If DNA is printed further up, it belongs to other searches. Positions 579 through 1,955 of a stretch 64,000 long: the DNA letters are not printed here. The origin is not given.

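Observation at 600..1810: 1.2-kb low-GC insert carrying a lone NucS/DUF91-like PD-(D/E)xK nuclease-fold gene between coaA and a DMFase-like gene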

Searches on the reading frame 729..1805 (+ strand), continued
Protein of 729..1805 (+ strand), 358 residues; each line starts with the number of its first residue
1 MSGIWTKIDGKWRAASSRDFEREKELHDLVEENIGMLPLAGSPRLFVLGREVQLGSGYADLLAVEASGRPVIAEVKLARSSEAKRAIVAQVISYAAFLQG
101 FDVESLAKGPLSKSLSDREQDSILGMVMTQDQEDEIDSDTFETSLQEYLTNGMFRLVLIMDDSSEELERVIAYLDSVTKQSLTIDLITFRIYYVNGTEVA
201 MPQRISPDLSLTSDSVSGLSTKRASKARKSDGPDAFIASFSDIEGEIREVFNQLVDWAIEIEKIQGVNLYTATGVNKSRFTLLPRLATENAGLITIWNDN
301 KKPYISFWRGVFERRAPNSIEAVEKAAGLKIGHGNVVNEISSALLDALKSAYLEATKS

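Call 60: find_encoding_contigs(protein=P0002, flank=10000, max_places=3)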
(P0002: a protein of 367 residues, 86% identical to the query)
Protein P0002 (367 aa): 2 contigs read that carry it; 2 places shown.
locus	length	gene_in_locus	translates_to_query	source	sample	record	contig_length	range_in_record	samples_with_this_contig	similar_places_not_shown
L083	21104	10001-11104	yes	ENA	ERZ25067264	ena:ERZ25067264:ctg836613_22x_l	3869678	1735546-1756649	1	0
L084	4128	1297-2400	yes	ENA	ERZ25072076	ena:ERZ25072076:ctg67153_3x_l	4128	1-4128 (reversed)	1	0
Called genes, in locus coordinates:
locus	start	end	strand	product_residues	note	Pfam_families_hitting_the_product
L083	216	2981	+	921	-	PF00317:Ribonuc_red_lgN (faint), PF08471:Ribonuc_red_2_N, PF02867:Ribonuc_red_lgC, PF12637:TSCPD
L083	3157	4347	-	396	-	PF03706:LPG_synthase_TM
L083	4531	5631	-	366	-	PF06114:Peptidase_M78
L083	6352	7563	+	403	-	PF06792:UPF0261, PF23189:UPF0261_C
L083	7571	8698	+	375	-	PF02746:MR_MLE_N, PF26685:DUF8230_C, PF13378:MR_MLE_C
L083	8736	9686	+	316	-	PF00485:PRK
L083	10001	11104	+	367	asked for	-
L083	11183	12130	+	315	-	PF14088:DUF4268 (faint)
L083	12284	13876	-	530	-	PF20254:DMFA2_C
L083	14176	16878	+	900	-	PF04295:GD_AH_second, PF20629:GD_AH_C, PF04295:GD_AH_second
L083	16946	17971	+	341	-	PF24827:AstE_AspA_cat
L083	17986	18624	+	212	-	PF13649:Methyltransf_25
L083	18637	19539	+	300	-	PF03446:NAD_binding_2, PF09130:DUF1932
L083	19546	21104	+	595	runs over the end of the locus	PF07494:Reg_prop (faint)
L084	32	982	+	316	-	PF00485:PRK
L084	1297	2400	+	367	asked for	-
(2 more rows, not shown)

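Call 61: find_encoding_contigs(protein=P0004, flank=10000, max_places=3)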
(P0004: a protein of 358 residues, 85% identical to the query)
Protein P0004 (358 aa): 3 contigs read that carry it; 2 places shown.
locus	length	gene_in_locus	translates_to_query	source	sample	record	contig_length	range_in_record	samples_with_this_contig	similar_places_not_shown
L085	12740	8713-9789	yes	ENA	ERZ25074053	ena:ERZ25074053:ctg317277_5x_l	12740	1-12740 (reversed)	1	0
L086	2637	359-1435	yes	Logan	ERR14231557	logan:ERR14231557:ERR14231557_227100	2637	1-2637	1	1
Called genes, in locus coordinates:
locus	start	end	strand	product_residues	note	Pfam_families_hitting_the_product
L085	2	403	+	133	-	?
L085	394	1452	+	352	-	PF04860:Phage_portal (faint)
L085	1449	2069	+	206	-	PF24163:HCP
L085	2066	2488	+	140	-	-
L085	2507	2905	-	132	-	-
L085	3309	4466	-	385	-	PF13356:Arm-DNA-bind_3, PF22022:Phage_int_M, PF00589:Phage_integrase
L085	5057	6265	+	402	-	PF06792:UPF0261, PF23189:UPF0261_C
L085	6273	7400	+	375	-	PF02746:MR_MLE_N, PF26685:DUF8230_C, PF13378:MR_MLE_C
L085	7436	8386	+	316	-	PF00485:PRK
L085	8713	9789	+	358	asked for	-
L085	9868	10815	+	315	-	PF14088:DUF4268 (weak)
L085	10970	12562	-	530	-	PF20254:DMFA2_C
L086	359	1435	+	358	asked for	-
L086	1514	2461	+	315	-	PF14088:DUF4268 (weak)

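Call 62: find_encoding_contigs(protein=P0023, flank=8000, max_places=3)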
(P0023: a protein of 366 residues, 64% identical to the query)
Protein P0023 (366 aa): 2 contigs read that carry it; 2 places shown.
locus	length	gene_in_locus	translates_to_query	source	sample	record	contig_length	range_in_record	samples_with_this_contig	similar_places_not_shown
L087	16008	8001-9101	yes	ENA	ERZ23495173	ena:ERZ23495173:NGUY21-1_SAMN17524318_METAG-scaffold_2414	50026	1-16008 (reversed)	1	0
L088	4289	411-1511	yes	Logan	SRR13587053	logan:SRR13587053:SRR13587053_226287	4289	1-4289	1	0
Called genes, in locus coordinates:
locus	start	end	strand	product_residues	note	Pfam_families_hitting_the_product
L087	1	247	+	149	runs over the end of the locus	PF13650:Asp_protease_2 (weak), PF13975:gag-asp_proteas (weak)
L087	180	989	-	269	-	PF05721:PhyH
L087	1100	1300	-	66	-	PF10049:DUF2283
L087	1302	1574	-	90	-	-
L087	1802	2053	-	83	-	-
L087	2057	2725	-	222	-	PF12183:NotI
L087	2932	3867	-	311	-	PF02086:MethyltransfD12 (faint)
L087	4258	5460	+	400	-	PF04909:Amidohydro_2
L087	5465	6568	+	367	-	PF01757:Acyl_transf_3 (weak), PF07786:HGSNAT_cat, PF04235:DUF418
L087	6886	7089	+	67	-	-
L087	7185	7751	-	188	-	PF08002:DUF1697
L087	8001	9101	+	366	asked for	-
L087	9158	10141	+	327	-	PF14088:DUF4268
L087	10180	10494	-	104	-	PF13744:HTH_37 (weak), PF13560:HTH_31, PF12844:HTH_19 (weak), PF01381:HTH_3, PF13443:HTH_26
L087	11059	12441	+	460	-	PF07690:MFS_1, PF00083:Sugar_tr (weak), PF07690:MFS_1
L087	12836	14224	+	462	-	PF12146:Hydrolase_4 (faint), PF00326:Peptidase_S9 (faint)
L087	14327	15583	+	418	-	PF01408:GFO_IDH_MocA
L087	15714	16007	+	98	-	?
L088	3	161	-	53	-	?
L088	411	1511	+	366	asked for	-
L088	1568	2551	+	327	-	PF14088:DUF4268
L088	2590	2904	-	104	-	PF13744:HTH_37 (weak), PF13560:HTH_31, PF12844:HTH_19 (weak), PF01381:HTH_3, PF13443:HTH_26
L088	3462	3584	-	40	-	-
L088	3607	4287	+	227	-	?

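Call 63: find_encoding_contigs(protein=P0001, flank=8000, max_places=3)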
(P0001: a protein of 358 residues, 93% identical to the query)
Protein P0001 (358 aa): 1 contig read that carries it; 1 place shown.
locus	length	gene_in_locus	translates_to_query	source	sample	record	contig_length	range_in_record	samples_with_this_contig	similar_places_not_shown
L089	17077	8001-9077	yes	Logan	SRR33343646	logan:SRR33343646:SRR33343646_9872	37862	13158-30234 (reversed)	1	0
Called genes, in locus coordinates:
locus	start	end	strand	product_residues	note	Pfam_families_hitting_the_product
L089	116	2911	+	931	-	PF08471:Ribonuc_red_2_N, PF00317:Ribonuc_red_lgN (faint), PF02867:Ribonuc_red_lgC, PF12637:TSCPD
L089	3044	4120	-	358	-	PF03706:LPG_synthase_TM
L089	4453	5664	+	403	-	PF06792:UPF0261, PF23189:UPF0261_C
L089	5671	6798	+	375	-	PF02746:MR_MLE_N, PF26685:DUF8230_C, PF13378:MR_MLE_C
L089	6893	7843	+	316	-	PF00485:PRK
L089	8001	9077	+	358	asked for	-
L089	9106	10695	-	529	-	PF20254:DMFA2_C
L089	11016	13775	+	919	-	PF04295:GD_AH_second, PF20629:GD_AH_C, PF04295:GD_AH_second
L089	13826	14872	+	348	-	PF24827:AstE_AspA_cat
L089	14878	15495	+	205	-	PF13649:Methyltransf_25, PF08241:Methyltransf_11 (weak)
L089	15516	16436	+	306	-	PF03446:NAD_binding_2, PF09130:DUF1932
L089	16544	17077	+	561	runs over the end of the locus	-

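Call 94: search_solved_structures(query=A8, max_evalue=10, show_alignments=3)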
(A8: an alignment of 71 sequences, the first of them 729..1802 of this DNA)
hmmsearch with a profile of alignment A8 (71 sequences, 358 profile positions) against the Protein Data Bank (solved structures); distinct sequences matched with E-value up to 10: 2.
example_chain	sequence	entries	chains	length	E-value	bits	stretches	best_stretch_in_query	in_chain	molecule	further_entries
2vld_A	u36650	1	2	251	0.0026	20.6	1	22-120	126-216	Endonuclease NucS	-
5gke_A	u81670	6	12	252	0.092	15.5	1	22-79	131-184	Endonuclease EndoMS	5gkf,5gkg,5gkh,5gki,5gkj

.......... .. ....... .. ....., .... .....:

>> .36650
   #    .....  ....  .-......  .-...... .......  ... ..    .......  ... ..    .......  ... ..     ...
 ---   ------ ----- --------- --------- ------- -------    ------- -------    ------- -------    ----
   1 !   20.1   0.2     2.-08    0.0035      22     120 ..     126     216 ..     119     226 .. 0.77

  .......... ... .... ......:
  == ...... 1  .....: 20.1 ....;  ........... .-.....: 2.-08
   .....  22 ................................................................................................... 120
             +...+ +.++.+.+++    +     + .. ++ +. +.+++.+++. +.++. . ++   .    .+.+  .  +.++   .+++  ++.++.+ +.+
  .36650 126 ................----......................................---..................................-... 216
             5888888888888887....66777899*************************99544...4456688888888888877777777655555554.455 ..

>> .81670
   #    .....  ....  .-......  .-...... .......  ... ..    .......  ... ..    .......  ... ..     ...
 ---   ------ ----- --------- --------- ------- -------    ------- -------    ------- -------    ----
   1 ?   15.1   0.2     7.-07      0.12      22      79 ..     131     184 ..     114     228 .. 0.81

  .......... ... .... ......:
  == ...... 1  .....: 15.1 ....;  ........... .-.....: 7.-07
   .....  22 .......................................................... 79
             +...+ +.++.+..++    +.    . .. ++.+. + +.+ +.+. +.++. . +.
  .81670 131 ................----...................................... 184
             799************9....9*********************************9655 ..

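Call 95: search_protein_families(library=phrogs, proteins=[window:729-1802:+, L083:11183-12127:+], max_evalue=0.01)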
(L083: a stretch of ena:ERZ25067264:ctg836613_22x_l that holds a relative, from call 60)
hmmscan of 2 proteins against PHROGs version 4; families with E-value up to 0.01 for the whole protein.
window:729-1802:+ (358 aa): 0 families

L083:11183-12127:+ (315 aa): 1 family
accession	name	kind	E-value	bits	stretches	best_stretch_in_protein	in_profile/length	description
phrog_27742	-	unknown function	4.9e-05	23.9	1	8-143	3-113/272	-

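Call 96: search_dna_similar(query=window:729-1802:+, collection=plasmids, mode=protein, max_evalue=0.001, max_rows=15)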
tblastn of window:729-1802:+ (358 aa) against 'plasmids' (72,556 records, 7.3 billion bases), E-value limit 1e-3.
Records with a match: 18; places in all: 18; records where one place covers at least 80% of the query: 0.
Best place of each record, by identity: <60% 18.
By first word of the organism name: Rhodococcus 15; Bosea 1; Candidatus 1; Sinorhizobium 1.
By predicted mobility (MOB-suite, as given by PLSDB): non-mobilizable 10; mobilizable 6; conjugative 2.
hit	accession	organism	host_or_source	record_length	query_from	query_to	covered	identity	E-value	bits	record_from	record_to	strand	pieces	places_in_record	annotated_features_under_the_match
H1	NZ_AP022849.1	Bosea sp. ANAM02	Callyspongia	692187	23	203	51%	26.9%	1e-7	61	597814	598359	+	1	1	hypothetical protein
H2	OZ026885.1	Candidatus Methylocalor cossyra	-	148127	60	280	62%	21.6%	4e-4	50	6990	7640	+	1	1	conserved protein of unknown function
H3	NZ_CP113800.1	Rhodococcus pyridinivorans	sediment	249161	6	202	55%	23.4%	8e-6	56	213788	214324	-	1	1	hypothetical protein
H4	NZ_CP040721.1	Rhodococcus pyridinivorans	prokaryote,Quinoline-degrading ...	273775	6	202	55%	23.4%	9e-6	55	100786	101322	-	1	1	hypothetical protein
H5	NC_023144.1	Rhodococcus pyridinivorans SB3094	-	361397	6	202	55%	23.4%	1e-5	55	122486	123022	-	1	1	hypothetical protein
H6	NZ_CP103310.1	Rhodococcus pyridinivorans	Sediment samples were collected from a ...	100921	10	202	54%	23.6%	4e-6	56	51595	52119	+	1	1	hypothetical protein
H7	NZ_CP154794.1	Rhodococcus aetherivorans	pure culture,soil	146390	6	202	55%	23.0%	2e-5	54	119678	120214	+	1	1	hypothetical protein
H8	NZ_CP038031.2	Rhodococcus ruber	cell culture,Chilean kraft-pulp mill ...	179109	6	202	55%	23.0%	2e-5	54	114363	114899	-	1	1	hypothetical protein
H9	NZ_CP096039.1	Rhodococcus pyridinivorans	cell culture,soil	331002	6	202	55%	22.8%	1e-5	55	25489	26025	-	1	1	hypothetical protein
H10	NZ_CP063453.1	Rhodococcus pyridinivorans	oil-polluted soil,Libyan oil-polluted ...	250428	6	202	55%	22.8%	1e-5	55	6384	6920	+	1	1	hypothetical protein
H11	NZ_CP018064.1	Rhodococcus sp. 2G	cell culture,soil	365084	6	202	55%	22.8%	3e-5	54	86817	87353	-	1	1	hypothetical protein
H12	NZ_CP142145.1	Rhodococcus sp. PD04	mixed culture,Industrial wastewater ...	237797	6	202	55%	22.8%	3e-5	54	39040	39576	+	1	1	hypothetical protein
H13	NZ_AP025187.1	Rhodococcus sp. RDE2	-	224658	6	202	55%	22.8%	4e-5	53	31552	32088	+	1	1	hypothetical protein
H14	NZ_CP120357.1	Rhodococcus rhodochrous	single cell,petroleum contaminated soil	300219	6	202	55%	22.7%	2e-6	57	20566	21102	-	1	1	hypothetical protein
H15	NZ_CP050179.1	Rhodococcus pyridinivorans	bacterial pure culture,Soil sample from ...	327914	6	202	55%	22.7%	2e-6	57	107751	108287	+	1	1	hypothetical protein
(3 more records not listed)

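Call 97: search_dna_similar(query=window:729-1802:+, collection=phages, mode=protein, max_evalue=0.001, max_rows=15)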
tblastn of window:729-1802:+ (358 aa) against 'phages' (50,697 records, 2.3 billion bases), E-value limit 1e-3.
No match.

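Call 98: get_annotated_region(hit=H3, flank=6000)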
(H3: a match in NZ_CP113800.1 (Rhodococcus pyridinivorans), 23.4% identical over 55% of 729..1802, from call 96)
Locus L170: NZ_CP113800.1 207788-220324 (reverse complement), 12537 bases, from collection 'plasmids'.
description: Rhodococcus pyridinivorans strain P23 plasmid pB, complete sequence
organism: Rhodococcus pyridinivorans (NCBI taxid 103816)
taxonomy: Bacteria; Actinomycetota; Actinomycetes; Mycobacteriales; Nocardiaceae; Rhodococcus; Rhodococcus pyridinivorans
host: -; source: sediment; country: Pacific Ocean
typing (MOB-suite, as given by PLSDB): non-mobilizable; replicon rep_cluster_261
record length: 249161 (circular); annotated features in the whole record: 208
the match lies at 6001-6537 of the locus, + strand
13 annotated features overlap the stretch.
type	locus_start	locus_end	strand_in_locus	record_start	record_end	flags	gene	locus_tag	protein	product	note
CDS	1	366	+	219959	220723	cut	-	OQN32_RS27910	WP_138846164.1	hypothetical protein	-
CDS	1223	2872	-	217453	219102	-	-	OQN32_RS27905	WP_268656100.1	DUF5677 domain-containing protein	-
CDS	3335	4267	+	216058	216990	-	-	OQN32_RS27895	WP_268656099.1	ABC transporter ATP-binding protein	-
CDS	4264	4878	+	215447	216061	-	-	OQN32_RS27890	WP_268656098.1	ATP-binding cassette domain-containing protein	-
CDS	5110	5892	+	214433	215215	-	-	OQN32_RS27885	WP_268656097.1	hypothetical protein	-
CDS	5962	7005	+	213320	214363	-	-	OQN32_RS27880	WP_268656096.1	hypothetical protein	-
CDS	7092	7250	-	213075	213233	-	-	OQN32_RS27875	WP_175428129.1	hypothetical protein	-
CDS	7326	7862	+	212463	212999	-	-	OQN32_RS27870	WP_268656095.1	helicase associated domain-containing protein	-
CDS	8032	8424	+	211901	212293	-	-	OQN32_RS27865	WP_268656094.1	DUF6308 family protein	-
CDS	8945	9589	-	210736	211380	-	-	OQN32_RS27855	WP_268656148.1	MBL fold metallo-hydrolase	-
CDS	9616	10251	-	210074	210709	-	-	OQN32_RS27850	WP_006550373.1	MBL fold metallo-hydrolase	-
CDS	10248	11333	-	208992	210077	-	-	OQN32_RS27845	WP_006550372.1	S-(hydroxymethyl)mycothiol dehydrogenase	GO:0010127 - mycothiol-dependent detoxification [Evidence IEA]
CDS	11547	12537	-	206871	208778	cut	-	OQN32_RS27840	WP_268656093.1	ATP-binding protein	-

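Call 99: get_annotated_region(hit=H1, flank=6000)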
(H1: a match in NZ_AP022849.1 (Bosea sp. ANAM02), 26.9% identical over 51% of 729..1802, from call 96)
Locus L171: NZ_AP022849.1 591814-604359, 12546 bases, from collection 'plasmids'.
description: Bosea sp. ANAM02 plasmid pANAM02, complete sequence
organism: Bosea sp. ANAM02 (NCBI taxid 2020412)
taxonomy: Bacteria; Pseudomonadota; Alphaproteobacteria; Hyphomicrobiales; Boseaceae; Bosea; Bosea sp. ANAM02
host: -; source: Callyspongia; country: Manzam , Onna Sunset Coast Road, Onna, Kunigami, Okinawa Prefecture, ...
typing (MOB-suite, as given by PLSDB): non-mobilizable
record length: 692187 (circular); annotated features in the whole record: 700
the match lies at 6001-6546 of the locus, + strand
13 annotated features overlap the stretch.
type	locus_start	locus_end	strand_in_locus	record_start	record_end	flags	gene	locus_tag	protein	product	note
CDS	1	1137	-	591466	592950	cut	-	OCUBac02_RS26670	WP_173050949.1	hypothetical protein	-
CDS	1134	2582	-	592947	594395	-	-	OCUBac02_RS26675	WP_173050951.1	hypothetical protein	-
CDS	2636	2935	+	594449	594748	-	-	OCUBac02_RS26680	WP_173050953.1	hypothetical protein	-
CDS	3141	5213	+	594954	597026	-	-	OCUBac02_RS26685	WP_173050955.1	ATP-binding protein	-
CDS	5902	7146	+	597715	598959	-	-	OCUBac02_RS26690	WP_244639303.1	hypothetical protein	-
CDS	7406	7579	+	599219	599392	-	-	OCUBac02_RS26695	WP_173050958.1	hypothetical protein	-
CDS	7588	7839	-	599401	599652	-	-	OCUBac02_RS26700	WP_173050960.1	hypothetical protein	-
CDS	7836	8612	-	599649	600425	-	-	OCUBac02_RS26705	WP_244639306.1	DNA/RNA non-specific endonuclease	-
CDS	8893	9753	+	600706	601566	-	-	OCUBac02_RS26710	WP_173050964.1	hypothetical protein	-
CDS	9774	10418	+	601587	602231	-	-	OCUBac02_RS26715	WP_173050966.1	type I-E CRISPR-associated protein Cas6/Cse3/CasE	-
CDS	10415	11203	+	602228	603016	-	-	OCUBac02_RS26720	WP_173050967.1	hypothetical protein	-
CDS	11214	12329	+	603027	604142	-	-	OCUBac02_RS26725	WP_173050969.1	RAMP superfamily CRISPR-associated protein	-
CDS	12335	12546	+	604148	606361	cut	-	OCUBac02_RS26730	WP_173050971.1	helicase C-terminal domain-containing protein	GO:0006139 - nucleobase-containing compound metabolic process [Evidence IEA]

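Call 104: search_protein_families(library=padloc, proteins=[L083:11183-12127:+, L087:9158-10138:+], max_evalue=0.0001)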
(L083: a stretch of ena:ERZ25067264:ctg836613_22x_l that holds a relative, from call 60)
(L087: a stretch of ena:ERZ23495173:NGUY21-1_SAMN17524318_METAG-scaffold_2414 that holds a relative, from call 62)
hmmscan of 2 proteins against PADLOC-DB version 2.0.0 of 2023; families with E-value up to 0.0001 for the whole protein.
L083:11183-12127:+ (315 aa): 4 families
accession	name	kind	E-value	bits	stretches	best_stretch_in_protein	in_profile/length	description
PDLC04914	PDC-S11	-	7.6e-59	197.4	1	3-307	4-308/314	-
PDLC04911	PDC-S11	-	1.8e-48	163.5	1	2-306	3-311/318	-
PDLC04912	PDC-S11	-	7.6e-42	141.6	1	3-264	4-265/313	-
PDLC04913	PDC-S11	-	1.1e-07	29.3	1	168-306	225-363/375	-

L087:9158-10138:+ (327 aa): 4 families
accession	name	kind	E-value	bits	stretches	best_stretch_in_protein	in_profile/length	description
PDLC04914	PDC-S11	-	1.4e-59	199.9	1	1-314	1-311/314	-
PDLC04911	PDC-S11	-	8.6e-46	154.7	1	1-308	1-309/318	-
PDLC04912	PDC-S11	-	2.5e-38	130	1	3-277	4-279/313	-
PDLC04913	PDC-S11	-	2e-13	48.1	1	168-313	225-366/375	-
